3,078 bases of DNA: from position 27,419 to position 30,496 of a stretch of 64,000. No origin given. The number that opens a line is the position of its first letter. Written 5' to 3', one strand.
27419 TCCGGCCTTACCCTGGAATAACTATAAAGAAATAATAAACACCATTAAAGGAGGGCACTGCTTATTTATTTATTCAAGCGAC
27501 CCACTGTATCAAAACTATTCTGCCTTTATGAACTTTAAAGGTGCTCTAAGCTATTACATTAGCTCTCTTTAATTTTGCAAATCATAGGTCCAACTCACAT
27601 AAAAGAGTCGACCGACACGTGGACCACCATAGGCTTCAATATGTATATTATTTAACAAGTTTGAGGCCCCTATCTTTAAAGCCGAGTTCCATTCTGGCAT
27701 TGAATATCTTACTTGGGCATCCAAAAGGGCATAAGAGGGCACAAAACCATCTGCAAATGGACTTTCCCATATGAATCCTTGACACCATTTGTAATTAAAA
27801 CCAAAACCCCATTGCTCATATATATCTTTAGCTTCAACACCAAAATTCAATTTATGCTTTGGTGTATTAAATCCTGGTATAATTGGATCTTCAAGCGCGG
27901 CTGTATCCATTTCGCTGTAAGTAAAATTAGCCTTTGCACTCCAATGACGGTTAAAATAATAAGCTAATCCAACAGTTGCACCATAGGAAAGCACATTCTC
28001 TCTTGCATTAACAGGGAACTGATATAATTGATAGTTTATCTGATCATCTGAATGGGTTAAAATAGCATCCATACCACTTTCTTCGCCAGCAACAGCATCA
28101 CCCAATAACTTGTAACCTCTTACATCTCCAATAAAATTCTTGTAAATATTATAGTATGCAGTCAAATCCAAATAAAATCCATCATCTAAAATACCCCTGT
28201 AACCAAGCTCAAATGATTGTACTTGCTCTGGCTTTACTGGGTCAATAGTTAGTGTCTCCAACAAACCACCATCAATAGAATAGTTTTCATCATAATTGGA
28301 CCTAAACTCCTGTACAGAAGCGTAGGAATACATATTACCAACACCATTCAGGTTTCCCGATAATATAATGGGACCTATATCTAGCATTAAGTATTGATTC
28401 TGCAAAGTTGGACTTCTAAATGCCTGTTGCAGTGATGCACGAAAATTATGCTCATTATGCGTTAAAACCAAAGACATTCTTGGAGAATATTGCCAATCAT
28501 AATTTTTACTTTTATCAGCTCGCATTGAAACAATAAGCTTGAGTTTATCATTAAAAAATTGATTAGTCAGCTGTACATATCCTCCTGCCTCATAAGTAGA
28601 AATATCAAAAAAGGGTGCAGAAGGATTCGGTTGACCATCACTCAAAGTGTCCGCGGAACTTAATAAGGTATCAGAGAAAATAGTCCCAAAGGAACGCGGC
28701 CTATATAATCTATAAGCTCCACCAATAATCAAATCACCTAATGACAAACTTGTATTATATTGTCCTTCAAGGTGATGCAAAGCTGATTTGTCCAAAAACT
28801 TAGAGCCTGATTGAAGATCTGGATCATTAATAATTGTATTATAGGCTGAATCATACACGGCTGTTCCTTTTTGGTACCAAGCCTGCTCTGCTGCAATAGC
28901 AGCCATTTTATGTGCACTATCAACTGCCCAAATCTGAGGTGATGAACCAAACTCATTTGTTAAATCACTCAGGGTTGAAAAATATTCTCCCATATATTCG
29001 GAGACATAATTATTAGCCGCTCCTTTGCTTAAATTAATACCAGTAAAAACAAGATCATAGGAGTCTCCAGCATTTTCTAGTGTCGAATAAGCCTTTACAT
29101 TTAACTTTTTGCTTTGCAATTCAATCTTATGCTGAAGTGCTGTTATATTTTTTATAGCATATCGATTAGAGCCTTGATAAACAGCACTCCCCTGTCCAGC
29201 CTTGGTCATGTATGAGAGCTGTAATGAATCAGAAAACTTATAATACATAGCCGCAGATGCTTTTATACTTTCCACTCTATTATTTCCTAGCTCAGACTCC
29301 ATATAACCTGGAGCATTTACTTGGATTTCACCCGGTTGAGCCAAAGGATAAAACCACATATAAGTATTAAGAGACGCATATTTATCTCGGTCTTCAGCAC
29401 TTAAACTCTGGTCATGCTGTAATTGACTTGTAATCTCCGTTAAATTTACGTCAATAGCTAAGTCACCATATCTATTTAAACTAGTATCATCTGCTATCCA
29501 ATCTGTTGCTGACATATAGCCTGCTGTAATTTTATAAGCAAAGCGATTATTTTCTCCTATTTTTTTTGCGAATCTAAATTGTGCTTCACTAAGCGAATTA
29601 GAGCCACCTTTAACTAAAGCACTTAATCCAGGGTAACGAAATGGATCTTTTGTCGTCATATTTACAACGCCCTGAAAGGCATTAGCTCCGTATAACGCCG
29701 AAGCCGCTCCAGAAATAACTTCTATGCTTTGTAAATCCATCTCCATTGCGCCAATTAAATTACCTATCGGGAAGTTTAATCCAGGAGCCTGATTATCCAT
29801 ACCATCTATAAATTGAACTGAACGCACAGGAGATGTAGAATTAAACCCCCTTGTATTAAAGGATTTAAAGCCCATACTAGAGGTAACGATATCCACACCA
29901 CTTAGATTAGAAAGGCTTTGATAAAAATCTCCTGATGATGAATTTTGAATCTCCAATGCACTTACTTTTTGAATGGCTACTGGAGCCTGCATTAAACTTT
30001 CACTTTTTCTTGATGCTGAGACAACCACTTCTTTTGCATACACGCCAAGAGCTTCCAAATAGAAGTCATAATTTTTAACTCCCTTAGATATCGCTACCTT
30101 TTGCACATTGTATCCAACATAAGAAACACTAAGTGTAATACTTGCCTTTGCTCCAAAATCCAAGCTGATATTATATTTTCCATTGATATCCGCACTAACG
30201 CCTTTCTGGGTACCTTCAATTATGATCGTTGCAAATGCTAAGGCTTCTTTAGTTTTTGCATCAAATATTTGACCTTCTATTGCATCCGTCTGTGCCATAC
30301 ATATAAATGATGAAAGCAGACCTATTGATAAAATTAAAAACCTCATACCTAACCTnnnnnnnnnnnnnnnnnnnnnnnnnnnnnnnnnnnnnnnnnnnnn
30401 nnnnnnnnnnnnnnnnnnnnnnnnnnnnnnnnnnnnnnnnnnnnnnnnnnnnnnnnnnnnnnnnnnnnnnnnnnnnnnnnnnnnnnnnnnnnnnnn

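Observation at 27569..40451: DtxR/MntR-type metalloregulator translationally coupled to four T9SS-sorted secreted proteins and a TonB-dependent receptor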

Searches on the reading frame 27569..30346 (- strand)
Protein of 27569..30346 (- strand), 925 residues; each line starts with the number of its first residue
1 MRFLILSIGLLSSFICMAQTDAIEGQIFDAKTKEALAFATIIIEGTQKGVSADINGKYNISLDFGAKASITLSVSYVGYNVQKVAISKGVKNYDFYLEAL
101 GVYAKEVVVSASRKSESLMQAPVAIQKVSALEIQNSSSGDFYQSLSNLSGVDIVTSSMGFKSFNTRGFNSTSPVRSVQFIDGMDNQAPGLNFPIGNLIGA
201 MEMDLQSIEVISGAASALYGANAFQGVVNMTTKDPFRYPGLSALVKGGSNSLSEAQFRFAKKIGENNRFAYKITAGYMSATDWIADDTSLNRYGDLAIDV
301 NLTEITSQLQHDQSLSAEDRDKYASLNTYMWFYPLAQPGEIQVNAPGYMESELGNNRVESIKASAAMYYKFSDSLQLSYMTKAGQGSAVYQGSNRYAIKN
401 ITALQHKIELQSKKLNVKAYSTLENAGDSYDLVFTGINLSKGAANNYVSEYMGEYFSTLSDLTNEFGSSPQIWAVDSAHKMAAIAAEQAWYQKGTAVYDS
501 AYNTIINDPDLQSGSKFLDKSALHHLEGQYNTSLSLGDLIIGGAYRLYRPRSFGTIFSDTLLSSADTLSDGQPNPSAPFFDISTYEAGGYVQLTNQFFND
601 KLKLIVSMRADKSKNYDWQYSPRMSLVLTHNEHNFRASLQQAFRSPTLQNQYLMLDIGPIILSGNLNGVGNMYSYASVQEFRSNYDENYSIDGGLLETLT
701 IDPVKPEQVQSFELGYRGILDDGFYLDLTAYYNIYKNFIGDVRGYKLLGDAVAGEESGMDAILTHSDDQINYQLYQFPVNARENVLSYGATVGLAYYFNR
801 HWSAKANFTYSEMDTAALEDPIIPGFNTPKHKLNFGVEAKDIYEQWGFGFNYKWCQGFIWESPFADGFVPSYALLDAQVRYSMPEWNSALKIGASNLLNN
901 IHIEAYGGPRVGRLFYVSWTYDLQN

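Call 3: search_protein_families(library=pfam, proteins=[window:27569-30346:-], max_evalue=0.01)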
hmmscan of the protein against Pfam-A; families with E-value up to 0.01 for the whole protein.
window:27569-30346:- (925 aa): 2 families
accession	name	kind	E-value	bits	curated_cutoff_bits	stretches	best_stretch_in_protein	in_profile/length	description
PF13715.12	CarbopepD_reg_2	-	3.1e-15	56.4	32.2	1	23-109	1-88/88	CarboxypepD_reg-like domain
PF07715.20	Plug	-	1.3e-13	51.8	23.9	1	118-227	2-107/107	TonB-dependent Receptor Plug Domain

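Call 4: search_protein_families(library=ncbifam, proteins=[window:27569-30346:-], max_evalue=0.01)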
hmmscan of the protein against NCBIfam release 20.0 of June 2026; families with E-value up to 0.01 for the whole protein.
window:27569-30346:- (925 aa): 23 families
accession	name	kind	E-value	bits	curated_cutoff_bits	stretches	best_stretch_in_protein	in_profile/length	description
TIGR01783.1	TonB-siderophor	subfamily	8.5e-29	100.6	223.5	2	122-324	3-199/649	TonB-dependent siderophore receptor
TIGR01785.1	TonB-hemin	subfamily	1.1e-22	80.3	316.85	2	105-235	2-131/677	TonB-dependent heme/hemoglobin receptor family protein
TIGR04056.1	OMP_RagA_SusC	subfamily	4.9e-22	78.1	368.25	1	23-739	3-689/981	SusC/RagA family TonB-linked outer membrane protein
NF053590.1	TonB_dep_TOL0244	equivalog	7.6e-22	77.6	645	1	107-281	14-185/604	TOL_0244 family TonB-dependent receptor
NF010010.0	PRK13483.1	equivalog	7.5e-16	57.3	927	2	103-233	32-163/660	ligand-gated channel protein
NF010038.0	PRK13513.1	equivalog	4.9e-13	48.5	942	2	704-922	451-658/659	ligand-gated channel protein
TIGR01779.1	TonB-B12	equivalog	9.2e-13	47.6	599.7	1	105-275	29-196/614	TonB-dependent vitamin B12 receptor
TIGR01786.1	TonB-hemlactrns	subfamily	3.6e-11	42.1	323.75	1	106-852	2-624/719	TonB-dependent hemoglobin/transferrin/lactoferrin family receptor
NF007926.1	PRK10641.1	equivalog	5.5e-11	41.7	836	1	105-277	28-200/617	TonB-dependent vitamin B12 receptor BtuB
NF007465.0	PRK10044.1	equivalog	1.1e-10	40.4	803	1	111-282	69-235/726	ferrichrome porin FhuA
NF007478.2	PRK10064.1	equivalog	8.9e-09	34.1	745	1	102-233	28-158/663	catecholate siderophore receptor CirA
NF010651.0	PRK14050.1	equivalog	6.5e-08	31.1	884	1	163-286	124-238/730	TonB-dependent siderophore receptor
NF010012.0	PRK13486.1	equivalog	1.9e-07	29.8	924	1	107-234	28-159/696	TonB-dependent receptor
NF050067.1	TonBEntbctnRecCfrA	equivalog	2.2e-07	29.6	1200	1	105-234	27-159/698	TonB-dependent ferric enterobactin receptor CfrA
NF047944.1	FoxamRcptFoxA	equivalog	1.3e-06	27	1300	1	204-293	134-222/697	ferrioxamine B receptor FoxA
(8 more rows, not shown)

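Call 30: find_homologous_proteins(query=window:27569-30346:-, max_evalue=1e-10)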
Query window:27569-30346:- (925 aa): 7751 proteins with E <= 1e-10 among 8000 candidates; the best 120 are listed.
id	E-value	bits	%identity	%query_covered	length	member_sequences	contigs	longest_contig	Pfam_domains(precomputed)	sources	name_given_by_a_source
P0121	0.0e+0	2081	100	100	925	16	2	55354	PF13715.13,PF07715.21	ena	-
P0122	0.0e+0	1184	56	99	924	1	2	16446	PF13715.13,PF07715.21,PF13620.13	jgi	jgi:iron complex outermembrane recepter protein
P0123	0.0e+0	1121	54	100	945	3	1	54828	PF13715.13,PF07715.21,PF13620.13,PF00593.31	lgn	-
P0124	0.0e+0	1120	53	99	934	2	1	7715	PF13715.13,PF07715.21,PF13620.13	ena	-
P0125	0.0e+0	1115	54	100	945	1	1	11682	PF13715.13,PF07715.21,PF13620.13,PF00593.31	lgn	-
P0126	0.0e+0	1103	54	100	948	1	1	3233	PF13715.13,PF07715.21,PF13620.13,PF00593.31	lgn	-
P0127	0.0e+0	1100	68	75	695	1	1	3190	-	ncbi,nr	ncbi:MAG TPA: TonB-dependent receptor, partial [Bacteroidetes bacterium]|nr:TonB-dependent receptor 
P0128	0.0e+0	1094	53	100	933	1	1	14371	PF13715.13,PF07715.21,PF13620.13,PF00593.31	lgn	-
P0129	0.0e+0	1090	52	100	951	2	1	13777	PF13715.13,PF07715.21,PF13620.13,PF00593.31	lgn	-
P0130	0.0e+0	1089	53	99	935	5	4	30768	PF13715.13,PF07715.21,PF13620.13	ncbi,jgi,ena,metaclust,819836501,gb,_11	metaclust:\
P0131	0.0e+0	1089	53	100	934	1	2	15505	PF13715.13,PF07715.21,PF13620.13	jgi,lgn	jgi:iron complex outermembrane receptor protein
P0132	0.0e+0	1088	53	100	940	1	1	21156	PF13715.13,PF07715.21,PF13620.13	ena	-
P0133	0.0e+0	1082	53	100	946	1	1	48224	PF13715.13,PF07715.21,PF13620.13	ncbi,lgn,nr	ncbi:MAG: TonB-dependent receptor [Bacteroidetes bacterium]|nr:TonB-dependent receptor [Bacteroidota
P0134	0.0e+0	1081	53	100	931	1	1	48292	PF13715.13,PF07715.21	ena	-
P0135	0.0e+0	1081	52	98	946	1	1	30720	PF13715.13,PF07715.21,PF13620.13,PF00593.31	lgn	-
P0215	3.9e-283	960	49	100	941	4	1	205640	PF13715.13,PF07715.21,PF13620.13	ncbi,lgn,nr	ncbi:MAG: TonB-dependent receptor [Flavobacteriales bacterium]|nr:TonB-dependent receptor [Flavobact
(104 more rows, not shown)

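Call 31: find_encoding_contigs(protein=P0123, flank=10000, max_places=1)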
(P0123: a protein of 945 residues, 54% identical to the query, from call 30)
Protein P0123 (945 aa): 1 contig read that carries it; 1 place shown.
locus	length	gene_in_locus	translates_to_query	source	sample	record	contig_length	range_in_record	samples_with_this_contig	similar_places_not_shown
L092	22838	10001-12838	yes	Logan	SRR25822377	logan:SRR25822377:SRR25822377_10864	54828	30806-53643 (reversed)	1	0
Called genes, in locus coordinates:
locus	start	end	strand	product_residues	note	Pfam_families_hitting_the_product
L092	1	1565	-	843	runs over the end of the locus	PF08245:Mur_ligase_M, PF01168:Ala_racemase_N, PF00842:Ala_racemase_C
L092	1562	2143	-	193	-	PF00265:TK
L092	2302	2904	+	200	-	-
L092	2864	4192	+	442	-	PF04389:Peptidase_M28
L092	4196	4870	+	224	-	PF00590:TP_methylase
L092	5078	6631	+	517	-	PF00072:Response_reg, PF08665:PglZ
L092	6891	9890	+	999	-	PF02129:Peptidase_S15, PF08530:PepX_C, PF18962:Por_Secre_tail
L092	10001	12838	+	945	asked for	PF13620:CarboxypepD_reg, PF13715:CarbopepD_reg_2, PF07715:Plug, PF00593:TonB_dep_Rec_b-barrel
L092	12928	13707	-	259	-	PF02735:Ku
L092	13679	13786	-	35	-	-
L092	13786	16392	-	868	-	PF13298:LigD_N, PF01068:DNA_ligase_A_M, PF01331:mRNA_cap_enzyme (weak), PF09414:RNA_ligase, PF04679:DNA_ligase_A_C, PF21686:LigD_Prim-Pol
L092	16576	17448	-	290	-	PF00106:adh_short, PF23441:SDR, PF08659:KR, PF13561:adh_short_C2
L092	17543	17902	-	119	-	-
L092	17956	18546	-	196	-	PF02525:Flavodoxin_2, PF03358:FMN_red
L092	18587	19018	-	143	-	PF02566:OsmC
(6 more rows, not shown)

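Call 32: find_encoding_contigs(protein=P0122, flank=10000, max_places=1)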
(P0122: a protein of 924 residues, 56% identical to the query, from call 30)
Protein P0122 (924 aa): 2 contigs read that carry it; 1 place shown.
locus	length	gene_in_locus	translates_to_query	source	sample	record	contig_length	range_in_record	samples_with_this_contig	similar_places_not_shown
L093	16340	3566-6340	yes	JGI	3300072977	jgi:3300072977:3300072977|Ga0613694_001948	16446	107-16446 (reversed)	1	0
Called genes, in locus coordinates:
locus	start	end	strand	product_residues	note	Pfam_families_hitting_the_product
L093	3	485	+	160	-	?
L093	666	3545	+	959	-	PF02129:Peptidase_S15, PF08530:PepX_C, PF18962:Por_Secre_tail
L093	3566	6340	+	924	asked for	PF13620:CarboxypepD_reg, PF13715:CarbopepD_reg_2, PF07715:Plug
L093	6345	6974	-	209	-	PF00702:Hydrolase, PF13419:HAD_2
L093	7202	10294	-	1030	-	PF11028:TMEM260_N, PF28497:DUF8416, PF28495:TMEM260_2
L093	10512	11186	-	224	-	PF01128:IspD, PF12804:NTP_transf_3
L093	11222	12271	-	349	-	PF02547:Queuosine_synth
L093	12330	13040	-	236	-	PF01509:TruB_N, PF16198:TruB_C_2 (weak)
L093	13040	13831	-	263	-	PF02673:BacA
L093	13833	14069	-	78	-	PF11297:DUF3098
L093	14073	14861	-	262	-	PF18075:FtsX_ECD, PF02687:FtsX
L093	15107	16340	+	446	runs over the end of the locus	?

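Call 33: find_encoding_contigs(protein=P0215, flank=10000, max_places=1)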
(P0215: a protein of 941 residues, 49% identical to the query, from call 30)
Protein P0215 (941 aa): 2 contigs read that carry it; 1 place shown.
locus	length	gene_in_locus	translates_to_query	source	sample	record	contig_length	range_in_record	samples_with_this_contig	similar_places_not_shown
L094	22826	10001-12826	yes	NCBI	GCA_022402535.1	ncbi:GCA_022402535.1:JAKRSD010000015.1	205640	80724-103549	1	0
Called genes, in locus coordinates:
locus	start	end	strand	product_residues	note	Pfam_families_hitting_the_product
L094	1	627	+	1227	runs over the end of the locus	PF00672:HAMP (weak), PF00512:HisKA, PF02518:HATPase_c, PF14501:HATPase_c_5 (weak)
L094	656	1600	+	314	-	PF28533:DUF8429, PF28532:DUF8428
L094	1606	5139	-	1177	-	-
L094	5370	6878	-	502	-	PF01336:tRNA_anti-codon, PF00152:tRNA-synt_2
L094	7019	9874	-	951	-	PF02129:Peptidase_S15, PF08530:PepX_C, PF18962:Por_Secre_tail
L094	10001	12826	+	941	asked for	PF13620:CarboxypepD_reg, PF13715:CarbopepD_reg_2, PF07715:Plug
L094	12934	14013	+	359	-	PF01757:Acyl_transf_3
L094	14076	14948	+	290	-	PF04389:Peptidase_M28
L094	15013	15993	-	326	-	PF01545:Cation_efflux, PF16916:ZT_dimer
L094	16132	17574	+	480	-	PF00919:UPF0004, PF04055:Radical_SAM, PF01938:TRAM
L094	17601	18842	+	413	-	PF00158:Sigma54_activat, PF14532:Sigma54_activ_2, PF07724:AAA_2 (weak), PF07728:AAA_5 (weak), PF25601:AAA_lid_14, PF02954:HTH_8, PF18024:HTH_50 (weak)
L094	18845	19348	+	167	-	PF04390:LptE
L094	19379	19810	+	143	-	-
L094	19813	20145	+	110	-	PF03840:SecG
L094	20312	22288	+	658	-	PF14522:Cytochrome_C7 (faint), PF22113:Mtrc-MtrF_II-IV_dom (faint), PF13442:Cytochrome_CBB3 (faint), PF18962:Por_Secre_tail (weak)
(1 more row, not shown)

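Call 80: list_cluster_members(proteins=[P0127, P0245, P0002, P0005])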
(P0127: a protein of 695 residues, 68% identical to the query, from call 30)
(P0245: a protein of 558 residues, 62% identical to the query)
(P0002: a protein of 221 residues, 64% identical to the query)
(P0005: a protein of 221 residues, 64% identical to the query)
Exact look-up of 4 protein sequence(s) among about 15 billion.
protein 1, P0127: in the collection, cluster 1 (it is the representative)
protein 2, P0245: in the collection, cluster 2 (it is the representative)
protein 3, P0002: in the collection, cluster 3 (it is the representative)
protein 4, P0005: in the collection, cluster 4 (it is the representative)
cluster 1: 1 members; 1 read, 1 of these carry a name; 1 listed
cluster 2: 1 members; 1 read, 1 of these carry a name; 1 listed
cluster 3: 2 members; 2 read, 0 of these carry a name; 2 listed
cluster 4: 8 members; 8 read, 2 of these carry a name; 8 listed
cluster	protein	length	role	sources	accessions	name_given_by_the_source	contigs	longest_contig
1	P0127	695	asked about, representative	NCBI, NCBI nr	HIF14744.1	MAG TPA: TonB-dependent receptor, partial [Bacteroidetes bacterium] | TonB-dependent receptor [Bacteroidota bacterium]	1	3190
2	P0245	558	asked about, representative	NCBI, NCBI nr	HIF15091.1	MAG TPA: hypothetical protein EYQ86_07175, partial [Bacteroidetes bacterium] | hypothetical protein [Bacteroidota bacterium]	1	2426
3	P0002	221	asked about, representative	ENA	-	-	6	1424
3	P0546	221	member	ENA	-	-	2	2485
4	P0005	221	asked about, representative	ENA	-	-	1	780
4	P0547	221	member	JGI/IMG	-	DtxR family Mn-dependent transcriptional regulator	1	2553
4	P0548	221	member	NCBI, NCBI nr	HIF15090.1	MAG TPA: metal-dependent transcriptional regulator [Bacteroidetes bacterium] | metal-dependent transcriptional regulator [Bacteroidota bacterium]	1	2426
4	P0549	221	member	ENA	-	-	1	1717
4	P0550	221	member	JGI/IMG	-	-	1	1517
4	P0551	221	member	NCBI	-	-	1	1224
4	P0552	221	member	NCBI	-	-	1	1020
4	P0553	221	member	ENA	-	-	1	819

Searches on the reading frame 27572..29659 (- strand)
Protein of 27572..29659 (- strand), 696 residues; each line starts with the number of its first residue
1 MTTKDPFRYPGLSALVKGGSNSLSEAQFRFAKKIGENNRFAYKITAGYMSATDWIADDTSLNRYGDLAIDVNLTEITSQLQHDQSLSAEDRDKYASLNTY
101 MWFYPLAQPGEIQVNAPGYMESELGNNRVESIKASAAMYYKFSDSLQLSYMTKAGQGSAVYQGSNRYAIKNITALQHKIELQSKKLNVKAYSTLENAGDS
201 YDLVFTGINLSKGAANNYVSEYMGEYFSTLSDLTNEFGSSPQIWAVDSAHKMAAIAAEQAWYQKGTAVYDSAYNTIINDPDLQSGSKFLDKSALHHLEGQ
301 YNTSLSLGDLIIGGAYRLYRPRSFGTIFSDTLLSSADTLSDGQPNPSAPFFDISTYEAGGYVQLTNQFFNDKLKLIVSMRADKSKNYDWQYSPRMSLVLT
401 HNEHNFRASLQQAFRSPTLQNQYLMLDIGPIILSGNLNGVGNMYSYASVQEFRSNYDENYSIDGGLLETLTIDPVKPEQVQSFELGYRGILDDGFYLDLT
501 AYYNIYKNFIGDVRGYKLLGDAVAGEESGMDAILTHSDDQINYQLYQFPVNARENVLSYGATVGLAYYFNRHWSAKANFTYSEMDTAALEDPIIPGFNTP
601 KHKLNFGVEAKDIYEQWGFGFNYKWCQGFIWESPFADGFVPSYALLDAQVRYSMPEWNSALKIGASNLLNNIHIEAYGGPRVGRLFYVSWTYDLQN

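Call 51: search_protein_families(library=pfam, proteins=[window:27572-29659:-], max_evalue=1)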
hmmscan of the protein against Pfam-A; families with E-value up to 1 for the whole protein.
window:27572-29659:- (696 aa): 2 families
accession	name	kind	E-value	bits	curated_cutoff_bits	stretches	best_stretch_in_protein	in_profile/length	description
PF16837.10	SF3A3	-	0.13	12.8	27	1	494-510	9-25/49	Pre-mRNA-splicing factor SF3A3, of SF3a complex, Prp9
PF13505.12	OMP_b-brl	-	0.37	11.4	28.7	1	551-608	122-171/175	Outer membrane protein beta-barrel domain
